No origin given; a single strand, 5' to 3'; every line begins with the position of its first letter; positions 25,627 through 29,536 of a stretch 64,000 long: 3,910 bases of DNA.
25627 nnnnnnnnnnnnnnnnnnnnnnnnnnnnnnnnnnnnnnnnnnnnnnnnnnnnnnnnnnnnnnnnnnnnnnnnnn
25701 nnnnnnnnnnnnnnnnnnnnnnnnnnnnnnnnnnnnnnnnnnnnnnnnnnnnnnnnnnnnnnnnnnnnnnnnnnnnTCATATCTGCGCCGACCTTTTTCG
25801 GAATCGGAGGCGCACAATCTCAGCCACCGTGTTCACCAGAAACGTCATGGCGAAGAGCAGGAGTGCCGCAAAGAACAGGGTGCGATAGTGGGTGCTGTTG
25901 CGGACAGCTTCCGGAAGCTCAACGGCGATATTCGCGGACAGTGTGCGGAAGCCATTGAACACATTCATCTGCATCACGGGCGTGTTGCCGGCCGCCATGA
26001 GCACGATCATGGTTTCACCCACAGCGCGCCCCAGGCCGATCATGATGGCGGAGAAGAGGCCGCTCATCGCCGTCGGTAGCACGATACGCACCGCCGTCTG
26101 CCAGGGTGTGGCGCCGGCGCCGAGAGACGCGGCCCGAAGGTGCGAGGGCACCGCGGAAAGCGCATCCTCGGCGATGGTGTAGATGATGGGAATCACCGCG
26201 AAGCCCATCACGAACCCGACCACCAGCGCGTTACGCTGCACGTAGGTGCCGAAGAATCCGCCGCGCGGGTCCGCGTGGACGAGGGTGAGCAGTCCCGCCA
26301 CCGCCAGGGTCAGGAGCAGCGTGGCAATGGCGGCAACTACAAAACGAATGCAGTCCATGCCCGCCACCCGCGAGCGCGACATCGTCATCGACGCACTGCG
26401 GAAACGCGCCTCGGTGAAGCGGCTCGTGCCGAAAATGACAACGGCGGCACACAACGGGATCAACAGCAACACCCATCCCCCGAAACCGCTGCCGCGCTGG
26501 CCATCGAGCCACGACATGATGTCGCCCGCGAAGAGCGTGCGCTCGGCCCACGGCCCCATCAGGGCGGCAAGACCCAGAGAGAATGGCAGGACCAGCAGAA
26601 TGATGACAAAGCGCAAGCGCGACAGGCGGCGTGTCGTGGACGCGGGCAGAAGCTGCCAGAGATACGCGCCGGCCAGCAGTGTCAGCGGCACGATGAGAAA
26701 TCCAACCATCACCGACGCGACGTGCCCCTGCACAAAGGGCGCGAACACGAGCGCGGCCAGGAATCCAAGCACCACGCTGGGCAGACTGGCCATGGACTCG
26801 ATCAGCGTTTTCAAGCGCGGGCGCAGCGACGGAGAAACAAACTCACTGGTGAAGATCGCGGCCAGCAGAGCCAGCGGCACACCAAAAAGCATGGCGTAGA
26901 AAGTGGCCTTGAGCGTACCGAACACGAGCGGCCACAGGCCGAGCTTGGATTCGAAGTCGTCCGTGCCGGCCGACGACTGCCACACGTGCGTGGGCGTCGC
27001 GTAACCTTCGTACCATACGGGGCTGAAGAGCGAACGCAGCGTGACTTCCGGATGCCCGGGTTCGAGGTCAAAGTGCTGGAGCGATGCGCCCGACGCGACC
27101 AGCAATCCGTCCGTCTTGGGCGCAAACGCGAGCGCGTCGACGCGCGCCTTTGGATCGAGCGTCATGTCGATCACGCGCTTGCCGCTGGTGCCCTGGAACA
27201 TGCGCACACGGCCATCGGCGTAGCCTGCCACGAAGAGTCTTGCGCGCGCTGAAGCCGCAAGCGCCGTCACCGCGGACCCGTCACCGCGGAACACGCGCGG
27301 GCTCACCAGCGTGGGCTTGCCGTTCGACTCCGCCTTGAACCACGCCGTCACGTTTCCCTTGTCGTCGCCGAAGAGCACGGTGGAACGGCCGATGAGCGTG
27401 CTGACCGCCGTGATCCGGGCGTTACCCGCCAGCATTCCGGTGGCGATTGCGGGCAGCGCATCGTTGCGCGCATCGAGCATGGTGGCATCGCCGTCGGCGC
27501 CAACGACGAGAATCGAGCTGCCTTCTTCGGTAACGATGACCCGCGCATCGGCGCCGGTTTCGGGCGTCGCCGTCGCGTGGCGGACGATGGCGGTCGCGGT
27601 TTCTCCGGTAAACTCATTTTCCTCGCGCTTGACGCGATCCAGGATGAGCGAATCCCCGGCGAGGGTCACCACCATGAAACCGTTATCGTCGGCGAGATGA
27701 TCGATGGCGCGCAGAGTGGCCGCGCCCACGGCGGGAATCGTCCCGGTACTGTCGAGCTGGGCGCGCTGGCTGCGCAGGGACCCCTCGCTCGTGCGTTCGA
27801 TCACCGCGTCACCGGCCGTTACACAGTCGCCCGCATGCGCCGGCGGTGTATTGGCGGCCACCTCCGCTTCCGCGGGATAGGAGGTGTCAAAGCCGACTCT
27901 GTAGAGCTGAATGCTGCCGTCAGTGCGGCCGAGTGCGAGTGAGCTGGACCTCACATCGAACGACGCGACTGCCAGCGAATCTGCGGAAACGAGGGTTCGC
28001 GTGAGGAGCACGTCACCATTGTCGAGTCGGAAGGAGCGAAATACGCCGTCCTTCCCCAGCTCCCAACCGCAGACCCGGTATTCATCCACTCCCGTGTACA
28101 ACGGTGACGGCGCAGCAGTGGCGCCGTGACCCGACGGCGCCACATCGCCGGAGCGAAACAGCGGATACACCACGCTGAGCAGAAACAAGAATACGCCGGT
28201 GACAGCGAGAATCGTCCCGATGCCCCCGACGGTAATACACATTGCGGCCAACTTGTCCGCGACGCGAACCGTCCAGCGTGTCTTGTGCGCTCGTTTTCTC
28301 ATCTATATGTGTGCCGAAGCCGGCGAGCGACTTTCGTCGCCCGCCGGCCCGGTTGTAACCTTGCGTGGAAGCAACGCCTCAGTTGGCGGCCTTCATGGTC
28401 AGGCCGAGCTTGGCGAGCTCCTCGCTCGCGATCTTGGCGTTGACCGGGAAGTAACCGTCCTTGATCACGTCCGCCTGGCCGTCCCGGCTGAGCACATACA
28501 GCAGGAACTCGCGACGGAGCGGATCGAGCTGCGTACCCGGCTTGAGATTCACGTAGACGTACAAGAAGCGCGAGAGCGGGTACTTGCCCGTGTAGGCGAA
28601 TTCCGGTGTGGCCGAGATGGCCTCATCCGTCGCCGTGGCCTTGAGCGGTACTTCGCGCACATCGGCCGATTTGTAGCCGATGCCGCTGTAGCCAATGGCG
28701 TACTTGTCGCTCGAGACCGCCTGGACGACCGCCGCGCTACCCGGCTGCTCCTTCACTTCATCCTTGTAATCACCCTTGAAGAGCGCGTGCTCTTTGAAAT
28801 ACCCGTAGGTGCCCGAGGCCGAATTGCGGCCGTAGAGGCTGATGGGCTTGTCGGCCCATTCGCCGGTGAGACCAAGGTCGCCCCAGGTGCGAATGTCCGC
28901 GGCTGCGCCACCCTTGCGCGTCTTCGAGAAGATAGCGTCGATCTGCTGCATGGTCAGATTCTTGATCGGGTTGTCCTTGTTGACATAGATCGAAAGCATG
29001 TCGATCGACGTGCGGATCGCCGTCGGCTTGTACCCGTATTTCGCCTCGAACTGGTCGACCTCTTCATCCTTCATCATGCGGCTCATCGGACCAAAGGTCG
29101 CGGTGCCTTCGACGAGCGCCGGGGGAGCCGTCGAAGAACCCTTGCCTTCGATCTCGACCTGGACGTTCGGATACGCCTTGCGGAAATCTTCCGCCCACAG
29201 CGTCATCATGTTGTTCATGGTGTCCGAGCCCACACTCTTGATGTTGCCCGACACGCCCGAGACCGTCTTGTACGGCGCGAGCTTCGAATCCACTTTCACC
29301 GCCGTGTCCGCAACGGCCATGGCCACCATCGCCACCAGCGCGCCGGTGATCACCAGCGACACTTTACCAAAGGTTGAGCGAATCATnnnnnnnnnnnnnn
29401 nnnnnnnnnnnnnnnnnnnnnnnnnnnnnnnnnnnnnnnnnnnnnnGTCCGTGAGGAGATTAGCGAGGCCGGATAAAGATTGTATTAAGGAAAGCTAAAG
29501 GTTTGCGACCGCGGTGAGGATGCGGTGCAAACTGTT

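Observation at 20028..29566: Complete pstSCAB-phoBR-phoU locus with a giant PstC (841 aa) and long PstA (554 aa)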

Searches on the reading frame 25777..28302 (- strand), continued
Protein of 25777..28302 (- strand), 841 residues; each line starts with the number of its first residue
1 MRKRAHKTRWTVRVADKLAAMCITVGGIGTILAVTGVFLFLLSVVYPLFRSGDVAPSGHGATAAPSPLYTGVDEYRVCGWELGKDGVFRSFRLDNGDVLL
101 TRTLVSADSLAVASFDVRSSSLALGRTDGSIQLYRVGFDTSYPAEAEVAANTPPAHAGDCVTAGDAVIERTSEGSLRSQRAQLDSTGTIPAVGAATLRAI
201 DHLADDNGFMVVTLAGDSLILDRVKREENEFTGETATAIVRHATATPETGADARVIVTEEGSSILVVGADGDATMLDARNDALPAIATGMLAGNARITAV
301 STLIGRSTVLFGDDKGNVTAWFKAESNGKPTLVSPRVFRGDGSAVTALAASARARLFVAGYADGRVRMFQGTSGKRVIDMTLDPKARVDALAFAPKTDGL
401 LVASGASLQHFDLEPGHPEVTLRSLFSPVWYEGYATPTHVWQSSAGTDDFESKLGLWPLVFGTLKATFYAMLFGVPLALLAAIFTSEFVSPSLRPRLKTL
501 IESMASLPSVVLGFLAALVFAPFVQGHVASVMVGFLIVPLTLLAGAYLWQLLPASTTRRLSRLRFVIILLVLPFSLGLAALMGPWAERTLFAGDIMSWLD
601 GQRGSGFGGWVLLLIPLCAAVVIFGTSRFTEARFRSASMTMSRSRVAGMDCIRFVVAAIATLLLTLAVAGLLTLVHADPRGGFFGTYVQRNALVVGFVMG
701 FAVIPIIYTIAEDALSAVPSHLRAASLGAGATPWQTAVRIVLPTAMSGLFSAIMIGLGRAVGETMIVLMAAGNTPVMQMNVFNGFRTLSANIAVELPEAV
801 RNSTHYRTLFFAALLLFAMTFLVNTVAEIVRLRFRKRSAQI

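Call 70: get_annotated_region(hit=H1, flank=5000)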
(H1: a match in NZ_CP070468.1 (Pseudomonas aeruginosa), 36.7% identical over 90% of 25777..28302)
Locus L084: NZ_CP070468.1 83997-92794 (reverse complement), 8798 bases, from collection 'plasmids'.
description: Pseudomonas aeruginosa strain B17416 plasmid p1B17416, complete sequence
organism: Pseudomonas aeruginosa (NCBI taxid 287)
taxonomy: Bacteria; Pseudomonadota; Gammaproteobacteria; Pseudomonadales; Pseudomonadaceae; Pseudomonas; Pseudomonas aeruginosa
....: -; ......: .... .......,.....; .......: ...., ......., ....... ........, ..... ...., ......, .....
typing (MOB-suite, as given by PLSDB): non-mobilizable
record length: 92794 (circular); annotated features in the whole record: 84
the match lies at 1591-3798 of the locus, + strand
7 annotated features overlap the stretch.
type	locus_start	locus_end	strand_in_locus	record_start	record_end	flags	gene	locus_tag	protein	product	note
CDS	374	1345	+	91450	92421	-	pstS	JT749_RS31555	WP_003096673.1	phosphate ABC transporter substrate-binding protein PstS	-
CDS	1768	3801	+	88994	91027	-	-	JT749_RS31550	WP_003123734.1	ABC transporter permease subunit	GO:0055085 - transmembrane transport [Evidence IEA]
CDS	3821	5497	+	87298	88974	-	pstA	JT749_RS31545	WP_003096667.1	phosphate ABC transporter permease PstA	-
CDS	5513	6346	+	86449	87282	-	pstB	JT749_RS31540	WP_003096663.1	phosphate ABC transporter ATP-binding protein PstB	-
CDS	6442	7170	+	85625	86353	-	phoU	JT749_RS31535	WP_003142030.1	phosphate signaling complex protein PhoU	GO:0051049 - regulation of transport [Evidence IEA]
CDS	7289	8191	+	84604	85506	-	-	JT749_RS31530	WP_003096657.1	response regulator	GO:0000160 - phosphorelay signal transduction system [Evidence IEA]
CDS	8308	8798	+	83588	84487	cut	-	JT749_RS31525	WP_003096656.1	peptidoglycan DD-metalloendopeptidase family protein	-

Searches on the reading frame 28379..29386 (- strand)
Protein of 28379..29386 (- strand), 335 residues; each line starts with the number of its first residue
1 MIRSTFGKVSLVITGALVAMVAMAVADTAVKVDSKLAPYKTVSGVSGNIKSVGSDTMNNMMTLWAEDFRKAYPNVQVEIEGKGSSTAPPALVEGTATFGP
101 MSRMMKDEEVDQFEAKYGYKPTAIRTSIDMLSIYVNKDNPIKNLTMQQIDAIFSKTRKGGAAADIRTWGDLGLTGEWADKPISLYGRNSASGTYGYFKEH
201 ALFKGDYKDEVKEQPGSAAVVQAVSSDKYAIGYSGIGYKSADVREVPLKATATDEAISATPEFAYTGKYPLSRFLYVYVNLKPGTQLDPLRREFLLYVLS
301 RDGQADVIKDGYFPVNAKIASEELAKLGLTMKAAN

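Call 6: search_protein_families(library=pfam, proteins=[window:28379-29386:-], max_evalue=0.01)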
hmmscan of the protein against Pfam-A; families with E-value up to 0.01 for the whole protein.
window:28379-29386:- (335 aa): 3 families
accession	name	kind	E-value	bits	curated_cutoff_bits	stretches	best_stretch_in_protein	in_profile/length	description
PF12849.12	PBP_like_2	-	2.8e-38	132.7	27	1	43-301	6-266/267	PBP superfamily domain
PF12727.12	PBP_like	-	1.4e-08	34.6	27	1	65-240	1-155/193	PBP superfamily domain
PF13531.11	SBP_bac_11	-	0.0015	18.8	25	1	53-312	5-226/227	Bacterial extracellular solute-binding protein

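Call 7: search_protein_families(library=ncbifam, proteins=[window:28379-29386:-], max_evalue=0.01)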
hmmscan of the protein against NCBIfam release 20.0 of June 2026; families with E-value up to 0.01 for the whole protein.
window:28379-29386:- (335 aa): 2 families
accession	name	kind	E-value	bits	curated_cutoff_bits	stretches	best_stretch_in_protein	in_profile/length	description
TIGR02136.1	ptsS_2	subfamily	9.5e-76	254.8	206.6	1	17-314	8-294/295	phosphate ABC transporter substrate-binding protein PstS family protein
TIGR00975.1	3a0107s03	equivalog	1.3e-08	34.3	205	1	49-208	1-158/315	phosphate ABC transporter substrate-binding protein PstS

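Call 74: search_solved_structures(query=window:28379-29386:-, max_evalue=0.00001)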
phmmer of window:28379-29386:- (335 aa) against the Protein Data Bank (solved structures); distinct sequences matched with E-value up to 0.00001: 8.
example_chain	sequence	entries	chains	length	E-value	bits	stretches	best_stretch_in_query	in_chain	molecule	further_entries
4omb_A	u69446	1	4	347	2.8e-120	404.9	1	21-334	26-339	Phosphate binding protein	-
4pqj_A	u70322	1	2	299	9.1e-118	396.6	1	32-329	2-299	Phosphate binding protein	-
4jwo_A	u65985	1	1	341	6.9e-19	71.8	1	4-316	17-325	Phosphate binding protein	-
4gd5_A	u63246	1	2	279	2.3e-17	66.8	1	48-311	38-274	Phosphate ABC transporter, phosphate-binding protein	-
4q8r_A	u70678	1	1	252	2.3e-17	66.8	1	49-312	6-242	Phosphate ABC transporter, phosphate-binding protein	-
4h1x_A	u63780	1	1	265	2.3e-14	57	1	41-154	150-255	Phosphate-binding protein pstS 2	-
4exl_A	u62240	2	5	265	7e-12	48.8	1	48-317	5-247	Phosphate-binding protein pstS 1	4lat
1twy_A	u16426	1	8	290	1.3e-10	44.6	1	47-313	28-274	ABC transporter, periplasmic substrate-binding protein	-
